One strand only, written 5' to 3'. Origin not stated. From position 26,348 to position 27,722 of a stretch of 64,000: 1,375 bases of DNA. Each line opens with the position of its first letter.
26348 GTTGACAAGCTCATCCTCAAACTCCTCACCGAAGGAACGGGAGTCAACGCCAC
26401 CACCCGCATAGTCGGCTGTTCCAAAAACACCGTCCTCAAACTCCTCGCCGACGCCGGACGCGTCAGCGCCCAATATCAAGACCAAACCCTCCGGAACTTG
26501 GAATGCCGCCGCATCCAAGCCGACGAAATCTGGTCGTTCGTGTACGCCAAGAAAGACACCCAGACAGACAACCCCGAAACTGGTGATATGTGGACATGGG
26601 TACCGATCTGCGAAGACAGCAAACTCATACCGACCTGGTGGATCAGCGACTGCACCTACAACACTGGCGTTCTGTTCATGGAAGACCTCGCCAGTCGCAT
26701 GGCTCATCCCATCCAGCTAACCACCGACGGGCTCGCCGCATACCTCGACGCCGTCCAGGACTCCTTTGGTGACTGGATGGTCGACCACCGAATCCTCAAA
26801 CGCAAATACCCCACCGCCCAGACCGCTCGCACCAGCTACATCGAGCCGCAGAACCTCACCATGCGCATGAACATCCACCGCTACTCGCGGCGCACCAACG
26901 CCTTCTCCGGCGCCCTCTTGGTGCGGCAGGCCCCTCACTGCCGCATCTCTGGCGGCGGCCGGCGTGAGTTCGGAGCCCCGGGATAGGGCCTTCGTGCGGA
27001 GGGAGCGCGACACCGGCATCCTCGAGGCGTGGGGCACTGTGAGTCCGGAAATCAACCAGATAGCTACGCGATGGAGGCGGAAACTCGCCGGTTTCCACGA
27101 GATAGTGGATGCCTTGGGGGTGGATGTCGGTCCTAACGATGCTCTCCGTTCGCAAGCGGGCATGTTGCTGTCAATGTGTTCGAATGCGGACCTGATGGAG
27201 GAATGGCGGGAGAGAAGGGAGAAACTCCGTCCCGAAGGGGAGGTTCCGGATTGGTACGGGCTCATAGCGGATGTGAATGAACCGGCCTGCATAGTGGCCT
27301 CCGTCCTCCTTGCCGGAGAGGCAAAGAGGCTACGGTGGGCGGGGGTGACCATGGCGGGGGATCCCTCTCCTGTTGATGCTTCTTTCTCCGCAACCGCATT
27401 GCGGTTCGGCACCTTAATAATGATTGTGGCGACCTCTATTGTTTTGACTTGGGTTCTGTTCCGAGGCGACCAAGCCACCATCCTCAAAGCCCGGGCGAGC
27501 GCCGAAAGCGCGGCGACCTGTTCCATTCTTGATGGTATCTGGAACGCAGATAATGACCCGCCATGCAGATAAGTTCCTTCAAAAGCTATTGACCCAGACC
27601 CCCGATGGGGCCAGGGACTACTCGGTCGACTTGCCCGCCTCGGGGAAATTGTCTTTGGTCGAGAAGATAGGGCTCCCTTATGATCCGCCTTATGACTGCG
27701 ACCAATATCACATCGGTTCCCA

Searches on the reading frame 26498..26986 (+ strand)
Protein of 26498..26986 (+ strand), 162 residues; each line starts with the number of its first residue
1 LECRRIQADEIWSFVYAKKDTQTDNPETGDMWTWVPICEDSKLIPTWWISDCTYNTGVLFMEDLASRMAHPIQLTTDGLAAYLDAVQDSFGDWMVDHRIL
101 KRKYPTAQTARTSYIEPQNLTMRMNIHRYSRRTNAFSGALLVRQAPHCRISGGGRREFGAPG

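Call 3: search_protein_families(library=pfam, proteins=[window:26498-26986:+], max_evalue=0.1)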
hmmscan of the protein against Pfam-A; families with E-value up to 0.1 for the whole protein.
window:26498-26986:+ (162 aa): 1 family
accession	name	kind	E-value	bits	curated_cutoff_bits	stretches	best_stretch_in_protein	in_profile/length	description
PF03400.19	DDE_Tnp_IS1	-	0.00062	20.6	24.1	1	90-139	64-113/131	IS1 transposase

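Call 88: search_protein_families(library=ncbifam, proteins=[window:26498-26986:+], max_evalue=0.01)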
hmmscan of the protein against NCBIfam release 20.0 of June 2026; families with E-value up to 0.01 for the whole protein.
window:26498-26986:+ (162 aa): 1 family
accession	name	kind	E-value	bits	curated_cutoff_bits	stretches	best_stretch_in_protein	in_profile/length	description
NF033558.1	transpos_IS1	equivalog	9.4e-07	29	100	1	6-132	98-199/199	IS1 family transposase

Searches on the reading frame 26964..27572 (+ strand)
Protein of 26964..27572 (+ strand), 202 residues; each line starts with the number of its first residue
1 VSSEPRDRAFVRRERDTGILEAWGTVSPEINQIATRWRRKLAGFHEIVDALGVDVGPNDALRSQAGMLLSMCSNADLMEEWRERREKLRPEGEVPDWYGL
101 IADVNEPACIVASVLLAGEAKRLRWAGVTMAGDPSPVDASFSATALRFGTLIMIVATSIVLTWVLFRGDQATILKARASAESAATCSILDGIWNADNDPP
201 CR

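Call 3: search_protein_families(library=pfam, proteins=[window:26964-27572:+], max_evalue=0.1)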
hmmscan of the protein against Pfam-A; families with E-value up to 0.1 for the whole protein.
window:26964-27572:+ (202 aa): 1 family
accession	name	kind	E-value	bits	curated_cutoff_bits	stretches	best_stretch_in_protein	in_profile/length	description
PF17937.6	TetR_C_28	-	0.052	14.4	26.4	0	59-90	15-46/96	Tetracyclin repressor-like, C-terminal domain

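Call 4: search_protein_families(library=padloc, proteins=[window:26964-27572:+], max_evalue=0.1)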
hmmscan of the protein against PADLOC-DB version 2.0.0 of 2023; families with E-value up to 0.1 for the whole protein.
window:26964-27572:+ (202 aa): 0 families

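Call 5: search_protein_families(library=ncbifam, proteins=[window:26964-27572:+], max_evalue=0.1)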
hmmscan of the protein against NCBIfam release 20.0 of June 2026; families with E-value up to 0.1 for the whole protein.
window:26964-27572:+ (202 aa): 1 family
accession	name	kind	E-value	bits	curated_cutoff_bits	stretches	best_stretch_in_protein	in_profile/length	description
NF003286.0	PRK04284.1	subfamily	0.02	14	515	1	54-190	83-216/332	ornithine carbamoyltransferase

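Call 16: find_homologous_proteins(query=window:26964-27572:+, max_evalue=0.01)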
Query window:26964-27572:+ (202 aa): 2 proteins with E <= 0.01 among 388 candidates.
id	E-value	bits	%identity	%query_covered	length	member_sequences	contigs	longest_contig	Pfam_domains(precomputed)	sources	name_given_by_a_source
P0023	8.4e-130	448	100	100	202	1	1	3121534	-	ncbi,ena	-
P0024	4.4e-39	152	56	76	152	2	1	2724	-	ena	-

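Call 18: find_encoding_contigs(protein=P0024, flank=5000, max_places=3)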
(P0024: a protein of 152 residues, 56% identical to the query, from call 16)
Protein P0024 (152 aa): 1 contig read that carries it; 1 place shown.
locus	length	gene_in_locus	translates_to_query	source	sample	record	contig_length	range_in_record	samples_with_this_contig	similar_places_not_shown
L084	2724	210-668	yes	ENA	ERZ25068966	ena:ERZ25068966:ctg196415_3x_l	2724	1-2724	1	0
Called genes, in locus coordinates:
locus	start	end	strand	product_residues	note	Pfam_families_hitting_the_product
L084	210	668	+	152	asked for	-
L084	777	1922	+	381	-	PF01909:NTP_transf_2 (weak), PF18765:Polbeta (weak)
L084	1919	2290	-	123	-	-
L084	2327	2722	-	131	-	?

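Call 50: predict_structure(alignment_id=A4)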
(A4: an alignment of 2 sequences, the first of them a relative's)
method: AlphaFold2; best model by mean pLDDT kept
length: 202 residues; sequences in the alignment: 2
mean_pLDDT: 40.4   pTM: 0.26
mean pLDDT of the five models: 40.4, 40.1, 38.8, 37.7, 36.9
residues with pLDDT >= 90: 0; 70-90: 0; 50-70: 21; < 50: 181
segments of 3 or more residues with pLDDT < 50: 1-27, 29-31, 40-75, 93-202
pLDDT, mean of each block of 10 residues (from residue 1): 35 34 40 51 45 39 42 49 55 44 45 45 33 28 33 39 38 42 39 35 32
secondary structure, 60 per line:
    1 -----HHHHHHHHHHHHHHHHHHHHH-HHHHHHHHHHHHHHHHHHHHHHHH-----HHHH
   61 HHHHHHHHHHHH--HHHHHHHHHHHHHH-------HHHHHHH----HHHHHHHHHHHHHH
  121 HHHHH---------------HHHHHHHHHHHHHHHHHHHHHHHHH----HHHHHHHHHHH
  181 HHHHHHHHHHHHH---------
elements in order: H6-26 H28-51 H57-72 H75-88 H96-102 H107-125 H141-165 H170-193
